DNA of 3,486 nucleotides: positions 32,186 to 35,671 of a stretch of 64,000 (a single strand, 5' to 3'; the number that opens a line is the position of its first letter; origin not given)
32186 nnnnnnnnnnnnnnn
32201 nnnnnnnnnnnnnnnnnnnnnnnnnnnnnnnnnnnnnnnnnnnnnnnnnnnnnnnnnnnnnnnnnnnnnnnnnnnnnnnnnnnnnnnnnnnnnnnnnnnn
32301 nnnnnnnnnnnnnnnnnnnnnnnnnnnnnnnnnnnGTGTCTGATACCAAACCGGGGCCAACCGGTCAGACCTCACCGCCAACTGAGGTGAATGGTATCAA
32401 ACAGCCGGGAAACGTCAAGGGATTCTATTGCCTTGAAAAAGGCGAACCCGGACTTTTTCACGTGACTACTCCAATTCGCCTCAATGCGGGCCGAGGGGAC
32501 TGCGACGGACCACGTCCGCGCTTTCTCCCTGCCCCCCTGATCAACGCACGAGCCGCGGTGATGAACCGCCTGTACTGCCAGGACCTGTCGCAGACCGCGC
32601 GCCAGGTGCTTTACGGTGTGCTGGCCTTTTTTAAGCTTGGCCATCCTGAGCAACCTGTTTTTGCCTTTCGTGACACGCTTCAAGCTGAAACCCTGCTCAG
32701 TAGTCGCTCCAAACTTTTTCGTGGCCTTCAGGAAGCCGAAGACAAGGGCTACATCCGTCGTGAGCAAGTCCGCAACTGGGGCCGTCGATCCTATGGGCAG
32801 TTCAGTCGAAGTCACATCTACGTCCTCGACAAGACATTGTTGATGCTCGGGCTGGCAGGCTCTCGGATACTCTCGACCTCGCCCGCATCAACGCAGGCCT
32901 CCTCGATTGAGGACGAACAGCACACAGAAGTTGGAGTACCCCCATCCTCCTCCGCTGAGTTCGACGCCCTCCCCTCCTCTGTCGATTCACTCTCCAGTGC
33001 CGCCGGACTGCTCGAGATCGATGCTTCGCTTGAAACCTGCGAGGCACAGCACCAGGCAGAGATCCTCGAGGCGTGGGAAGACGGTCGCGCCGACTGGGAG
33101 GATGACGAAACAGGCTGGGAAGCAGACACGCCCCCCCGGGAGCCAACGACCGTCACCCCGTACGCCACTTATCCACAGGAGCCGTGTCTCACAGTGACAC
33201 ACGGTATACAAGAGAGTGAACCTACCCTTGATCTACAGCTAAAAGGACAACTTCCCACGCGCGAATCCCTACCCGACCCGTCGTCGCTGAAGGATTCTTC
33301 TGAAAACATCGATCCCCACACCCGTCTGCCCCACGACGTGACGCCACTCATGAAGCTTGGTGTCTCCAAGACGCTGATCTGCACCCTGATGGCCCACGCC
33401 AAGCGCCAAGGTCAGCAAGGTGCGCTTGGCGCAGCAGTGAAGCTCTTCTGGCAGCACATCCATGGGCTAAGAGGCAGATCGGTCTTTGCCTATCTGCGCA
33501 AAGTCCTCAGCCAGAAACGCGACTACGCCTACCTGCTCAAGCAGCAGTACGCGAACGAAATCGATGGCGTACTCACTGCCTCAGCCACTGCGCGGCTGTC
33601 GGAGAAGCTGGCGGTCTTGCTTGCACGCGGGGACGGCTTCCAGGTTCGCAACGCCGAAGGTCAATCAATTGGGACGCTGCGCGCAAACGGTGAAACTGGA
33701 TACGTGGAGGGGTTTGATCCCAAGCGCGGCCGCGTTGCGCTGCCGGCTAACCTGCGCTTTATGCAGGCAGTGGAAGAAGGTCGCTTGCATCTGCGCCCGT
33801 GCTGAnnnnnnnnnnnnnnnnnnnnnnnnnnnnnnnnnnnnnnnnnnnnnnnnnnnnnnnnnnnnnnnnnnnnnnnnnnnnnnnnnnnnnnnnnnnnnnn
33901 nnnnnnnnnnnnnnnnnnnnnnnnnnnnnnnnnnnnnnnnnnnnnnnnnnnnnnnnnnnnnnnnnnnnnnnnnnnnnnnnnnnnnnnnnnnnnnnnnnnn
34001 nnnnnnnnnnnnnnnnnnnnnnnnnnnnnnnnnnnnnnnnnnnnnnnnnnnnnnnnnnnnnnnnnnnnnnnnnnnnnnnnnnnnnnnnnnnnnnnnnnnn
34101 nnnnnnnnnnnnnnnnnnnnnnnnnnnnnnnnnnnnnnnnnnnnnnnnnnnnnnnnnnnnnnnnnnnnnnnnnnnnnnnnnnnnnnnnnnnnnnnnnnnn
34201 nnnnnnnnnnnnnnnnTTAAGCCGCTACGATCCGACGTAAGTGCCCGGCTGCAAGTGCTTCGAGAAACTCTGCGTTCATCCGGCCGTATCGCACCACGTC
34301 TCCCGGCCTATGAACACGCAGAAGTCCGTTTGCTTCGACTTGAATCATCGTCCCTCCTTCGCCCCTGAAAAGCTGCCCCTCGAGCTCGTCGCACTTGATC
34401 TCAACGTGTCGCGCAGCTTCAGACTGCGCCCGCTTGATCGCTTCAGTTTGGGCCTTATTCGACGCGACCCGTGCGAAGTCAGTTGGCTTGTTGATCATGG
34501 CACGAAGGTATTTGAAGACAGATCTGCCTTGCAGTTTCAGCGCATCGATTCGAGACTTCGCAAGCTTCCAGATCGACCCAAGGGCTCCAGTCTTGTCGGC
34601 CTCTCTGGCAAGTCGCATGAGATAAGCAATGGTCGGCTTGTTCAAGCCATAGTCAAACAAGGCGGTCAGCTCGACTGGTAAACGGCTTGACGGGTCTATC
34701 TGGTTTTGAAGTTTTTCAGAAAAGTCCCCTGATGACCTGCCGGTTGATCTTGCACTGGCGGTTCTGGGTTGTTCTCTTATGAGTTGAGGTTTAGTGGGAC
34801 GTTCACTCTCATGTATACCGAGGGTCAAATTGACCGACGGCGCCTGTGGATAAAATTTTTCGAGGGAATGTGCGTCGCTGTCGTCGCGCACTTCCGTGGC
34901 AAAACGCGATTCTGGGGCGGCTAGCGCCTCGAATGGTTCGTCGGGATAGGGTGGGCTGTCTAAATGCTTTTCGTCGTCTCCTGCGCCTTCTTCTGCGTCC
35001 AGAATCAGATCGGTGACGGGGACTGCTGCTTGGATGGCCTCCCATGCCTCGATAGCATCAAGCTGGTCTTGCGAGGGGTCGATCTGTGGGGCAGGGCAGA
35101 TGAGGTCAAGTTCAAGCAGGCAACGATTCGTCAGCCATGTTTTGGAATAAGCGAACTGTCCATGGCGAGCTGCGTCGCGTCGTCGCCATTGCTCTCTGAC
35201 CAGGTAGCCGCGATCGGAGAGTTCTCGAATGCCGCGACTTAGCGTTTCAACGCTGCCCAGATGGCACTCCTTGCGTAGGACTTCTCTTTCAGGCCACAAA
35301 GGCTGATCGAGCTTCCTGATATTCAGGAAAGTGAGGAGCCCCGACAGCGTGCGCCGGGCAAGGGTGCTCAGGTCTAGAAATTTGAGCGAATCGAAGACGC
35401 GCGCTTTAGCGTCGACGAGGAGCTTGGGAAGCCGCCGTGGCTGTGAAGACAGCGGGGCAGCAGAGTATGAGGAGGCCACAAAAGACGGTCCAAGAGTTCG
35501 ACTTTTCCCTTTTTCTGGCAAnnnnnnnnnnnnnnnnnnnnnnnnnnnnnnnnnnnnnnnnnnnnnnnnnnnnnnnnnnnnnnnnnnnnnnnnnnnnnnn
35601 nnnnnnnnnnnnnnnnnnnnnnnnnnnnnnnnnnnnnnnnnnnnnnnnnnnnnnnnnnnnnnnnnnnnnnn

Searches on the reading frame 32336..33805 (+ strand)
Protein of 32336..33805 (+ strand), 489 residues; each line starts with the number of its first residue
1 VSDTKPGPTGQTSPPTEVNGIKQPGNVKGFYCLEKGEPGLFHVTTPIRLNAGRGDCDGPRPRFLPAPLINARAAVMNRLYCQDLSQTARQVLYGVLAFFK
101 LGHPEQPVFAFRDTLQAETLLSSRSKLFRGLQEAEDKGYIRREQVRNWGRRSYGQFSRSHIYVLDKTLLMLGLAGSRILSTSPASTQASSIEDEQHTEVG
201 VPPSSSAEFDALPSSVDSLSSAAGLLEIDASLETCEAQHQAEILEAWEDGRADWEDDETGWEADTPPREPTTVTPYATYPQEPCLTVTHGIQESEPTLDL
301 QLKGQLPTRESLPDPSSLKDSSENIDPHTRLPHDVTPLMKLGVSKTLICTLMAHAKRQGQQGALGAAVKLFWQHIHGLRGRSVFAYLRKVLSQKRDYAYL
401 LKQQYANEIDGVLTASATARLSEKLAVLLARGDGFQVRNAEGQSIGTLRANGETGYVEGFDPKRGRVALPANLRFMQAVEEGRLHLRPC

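Call 54: search_protein_families(library=pfam, proteins=[window:32336-33805:+], max_evalue=0.01)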
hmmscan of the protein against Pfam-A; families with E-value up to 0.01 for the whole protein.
window:32336-33805:+ (489 aa): 0 families

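Call 66: search_protein_families(library=padloc, proteins=[window:32336-33805:+], max_evalue=0.01)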
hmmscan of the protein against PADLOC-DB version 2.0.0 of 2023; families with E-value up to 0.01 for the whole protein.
window:32336-33805:+ (489 aa): 0 families

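Call 67: search_protein_families(library=phrogs, proteins=[window:32336-33805:+], max_evalue=0.01)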
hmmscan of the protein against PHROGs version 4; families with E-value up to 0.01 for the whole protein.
window:32336-33805:+ (489 aa): 0 families

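Call 107: search_dna_similar(query=window:32336-33805:+, collection=plasmids, mode=protein, max_rows=25, max_evalue=0.00001)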
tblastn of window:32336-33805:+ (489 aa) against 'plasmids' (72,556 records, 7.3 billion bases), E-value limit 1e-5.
Records with a match: 2; places in all: 3; records where one place covers at least 80% of the query: 1.
Best place of each record, by identity: 95-99% 1; <60% 1.
By first word of the organism name: Aromatoleum 2.
By predicted mobility (MOB-suite, as given by PLSDB): non-mobilizable 1; conjugative 1.
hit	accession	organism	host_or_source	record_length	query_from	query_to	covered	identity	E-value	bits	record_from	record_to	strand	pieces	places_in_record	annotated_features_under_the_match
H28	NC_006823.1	Aromatoleum aromaticum EbN1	-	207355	1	489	100%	95.5%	0e+0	930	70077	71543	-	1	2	hypothetical protein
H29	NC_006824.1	Aromatoleum aromaticum EbN1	-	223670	47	487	71%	43.1%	1e-30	258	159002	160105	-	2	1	hypothetical protein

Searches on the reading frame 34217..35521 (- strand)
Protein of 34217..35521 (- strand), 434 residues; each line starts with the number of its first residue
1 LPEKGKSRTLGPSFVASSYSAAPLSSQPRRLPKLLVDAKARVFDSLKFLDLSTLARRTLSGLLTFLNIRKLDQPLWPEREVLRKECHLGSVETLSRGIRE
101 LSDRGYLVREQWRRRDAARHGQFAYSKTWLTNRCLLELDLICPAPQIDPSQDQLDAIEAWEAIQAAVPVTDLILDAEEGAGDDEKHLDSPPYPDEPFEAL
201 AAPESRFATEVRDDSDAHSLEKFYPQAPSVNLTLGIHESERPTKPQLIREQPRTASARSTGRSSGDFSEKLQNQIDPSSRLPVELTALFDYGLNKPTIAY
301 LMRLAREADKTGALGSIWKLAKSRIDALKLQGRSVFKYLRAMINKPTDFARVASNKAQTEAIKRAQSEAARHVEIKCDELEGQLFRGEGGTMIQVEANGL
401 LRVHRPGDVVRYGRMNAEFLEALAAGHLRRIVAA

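Call 3: search_protein_families(library=pfam, proteins=[window:34217-35521:-], max_evalue=0.1)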
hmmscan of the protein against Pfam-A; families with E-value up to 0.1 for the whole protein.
window:34217-35521:- (434 aa): 1 family
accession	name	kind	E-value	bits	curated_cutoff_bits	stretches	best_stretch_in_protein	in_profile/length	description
PF20235.3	PIR2-like_helical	-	0.076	13.7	27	0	39-67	58-86/116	PIR2-like, helical domain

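Call 4: search_protein_families(library=ncbifam, proteins=[window:34217-35521:-], max_evalue=0.1)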
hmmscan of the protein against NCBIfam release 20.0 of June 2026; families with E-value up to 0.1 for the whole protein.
window:34217-35521:- (434 aa): 0 families

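Call 66: search_protein_families(library=padloc, proteins=[window:34217-35521:-], max_evalue=0.01)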
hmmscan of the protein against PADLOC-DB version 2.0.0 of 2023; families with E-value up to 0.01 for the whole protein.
window:34217-35521:- (434 aa): 0 families

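Call 67: search_protein_families(library=phrogs, proteins=[window:34217-35521:-], max_evalue=0.01)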
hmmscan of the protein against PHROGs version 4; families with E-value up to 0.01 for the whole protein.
window:34217-35521:- (434 aa): 0 families
